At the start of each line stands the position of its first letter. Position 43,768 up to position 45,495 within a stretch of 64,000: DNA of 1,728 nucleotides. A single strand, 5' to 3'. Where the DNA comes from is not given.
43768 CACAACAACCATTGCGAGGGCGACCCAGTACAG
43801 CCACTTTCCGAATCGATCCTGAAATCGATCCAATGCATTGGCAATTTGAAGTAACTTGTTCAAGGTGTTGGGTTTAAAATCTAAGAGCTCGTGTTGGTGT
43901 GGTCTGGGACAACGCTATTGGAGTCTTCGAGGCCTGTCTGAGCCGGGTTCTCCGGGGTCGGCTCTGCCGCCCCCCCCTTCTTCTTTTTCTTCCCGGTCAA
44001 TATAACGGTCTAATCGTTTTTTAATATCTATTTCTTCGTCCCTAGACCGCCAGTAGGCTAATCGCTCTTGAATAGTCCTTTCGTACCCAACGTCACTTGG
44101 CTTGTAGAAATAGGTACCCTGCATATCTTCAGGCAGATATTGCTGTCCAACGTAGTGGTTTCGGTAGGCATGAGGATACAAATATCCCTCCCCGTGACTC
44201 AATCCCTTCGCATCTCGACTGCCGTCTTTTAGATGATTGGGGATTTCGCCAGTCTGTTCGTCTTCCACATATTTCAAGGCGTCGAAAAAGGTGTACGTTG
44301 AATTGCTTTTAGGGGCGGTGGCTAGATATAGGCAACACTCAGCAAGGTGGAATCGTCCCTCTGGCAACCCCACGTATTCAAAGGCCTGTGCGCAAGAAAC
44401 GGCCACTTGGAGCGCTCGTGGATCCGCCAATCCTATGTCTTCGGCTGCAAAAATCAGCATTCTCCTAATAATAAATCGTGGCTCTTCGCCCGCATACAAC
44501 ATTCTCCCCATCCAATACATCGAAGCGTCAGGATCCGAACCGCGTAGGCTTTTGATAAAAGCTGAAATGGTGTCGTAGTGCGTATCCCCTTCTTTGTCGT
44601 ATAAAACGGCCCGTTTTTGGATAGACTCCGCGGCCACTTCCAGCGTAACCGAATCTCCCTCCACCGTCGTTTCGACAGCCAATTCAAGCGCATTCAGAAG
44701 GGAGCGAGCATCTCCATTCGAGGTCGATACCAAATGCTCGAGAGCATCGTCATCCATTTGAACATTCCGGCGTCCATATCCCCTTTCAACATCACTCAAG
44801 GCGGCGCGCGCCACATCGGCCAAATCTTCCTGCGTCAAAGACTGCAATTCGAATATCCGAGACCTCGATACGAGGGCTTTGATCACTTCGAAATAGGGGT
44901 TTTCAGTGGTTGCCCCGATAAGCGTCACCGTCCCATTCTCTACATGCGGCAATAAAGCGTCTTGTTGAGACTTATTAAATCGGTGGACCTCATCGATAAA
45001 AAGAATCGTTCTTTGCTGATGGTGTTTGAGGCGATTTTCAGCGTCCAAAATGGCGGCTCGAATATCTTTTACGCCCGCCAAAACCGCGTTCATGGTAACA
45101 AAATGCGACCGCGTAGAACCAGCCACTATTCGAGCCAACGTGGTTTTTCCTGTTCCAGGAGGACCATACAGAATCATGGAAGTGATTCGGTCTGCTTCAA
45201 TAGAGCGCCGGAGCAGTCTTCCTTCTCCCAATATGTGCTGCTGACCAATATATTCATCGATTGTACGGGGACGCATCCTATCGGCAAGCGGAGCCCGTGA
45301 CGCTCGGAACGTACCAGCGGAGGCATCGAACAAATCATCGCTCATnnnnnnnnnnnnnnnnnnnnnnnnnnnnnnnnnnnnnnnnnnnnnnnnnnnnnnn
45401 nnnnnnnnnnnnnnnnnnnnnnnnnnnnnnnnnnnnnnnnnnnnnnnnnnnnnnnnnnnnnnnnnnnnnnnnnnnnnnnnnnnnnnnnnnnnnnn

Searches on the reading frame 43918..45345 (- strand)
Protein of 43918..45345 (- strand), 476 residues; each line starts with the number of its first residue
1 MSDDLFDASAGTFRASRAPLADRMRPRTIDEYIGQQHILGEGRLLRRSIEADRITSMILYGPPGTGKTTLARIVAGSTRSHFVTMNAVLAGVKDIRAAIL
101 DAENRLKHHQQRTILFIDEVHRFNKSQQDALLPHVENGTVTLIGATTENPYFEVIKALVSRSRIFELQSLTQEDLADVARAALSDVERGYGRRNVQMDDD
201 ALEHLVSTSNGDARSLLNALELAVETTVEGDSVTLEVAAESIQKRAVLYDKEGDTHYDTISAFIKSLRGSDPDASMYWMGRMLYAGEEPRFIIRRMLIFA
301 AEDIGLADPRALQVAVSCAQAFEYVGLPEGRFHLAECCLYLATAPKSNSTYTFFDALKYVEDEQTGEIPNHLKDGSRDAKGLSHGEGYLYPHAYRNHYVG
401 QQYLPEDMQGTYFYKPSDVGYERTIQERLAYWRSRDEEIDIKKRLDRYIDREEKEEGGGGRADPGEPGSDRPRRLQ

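Call 21: search_protein_families(library=pfam, proteins=[window:43918-45345:-], max_evalue=0.001)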
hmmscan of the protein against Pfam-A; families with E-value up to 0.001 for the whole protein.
window:43918-45345:- (476 aa): 16 families
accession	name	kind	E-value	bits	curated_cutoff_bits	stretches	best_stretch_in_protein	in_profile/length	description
PF12002.13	MgsA_C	-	1.3e-63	214.3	27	1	269-432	1-166/167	MgsA AAA+ ATPase C terminal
PF16193.11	AAA_assoc_2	-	1.8e-28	99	34.3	1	192-268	2-81/81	AAA C-terminal domain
PF00004.35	AAA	-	2.1e-18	67.5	21.2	1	57-164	1-123/131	ATPase family associated with various cellular activities (AAA)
PF05496.18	RuvB_N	-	3.4e-16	59.8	27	1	24-143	1-116/159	Holliday junction DNA helicase RuvB P-loop domain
PF07728.20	AAA_5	-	1.4e-07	32.1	22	1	57-146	2-101/139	AAA domain (dynein-related subfamily)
PF13173.12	AAA_14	-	5.5e-07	30.1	27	1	57-174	5-127/129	AAA domain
PF13191.12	AAA_16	-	9.1e-07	30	32.6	0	48-77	18-47/167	AAA ATPase domain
PF13401.12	AAA_22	-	2.3e-06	28.4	27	1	56-128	7-83/130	AAA domain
PF01078.27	Mg_chelatase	-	4.8e-06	26.6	20.3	0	56-75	24-43/207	Magnesium chelatase, subunit ChlI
PF00158.32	Sigma54_activat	-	5.6e-06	26.6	20.2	1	55-150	23-132/168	Sigma-54 interaction domain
PF07724.20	AAA_2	-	3.9e-05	24.2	27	1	53-141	2-105/166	AAA domain (Cdc48 subfamily)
PF13245.12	AAA_19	-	0.00034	21.2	25.1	0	55-77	12-34/134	AAA domain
PF01637.24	ATPase_2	-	0.00038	20.8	33.2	0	88-132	90-131/225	ATPase domain predominantly from Archaea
PF20720.3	nSTAND3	-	0.00038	20.6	27.2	1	57-148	20-100/155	Novel STAND NTPase 3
PF13604.12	AAA_30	-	0.0007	19.8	27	0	55-144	19-123/191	AAA domain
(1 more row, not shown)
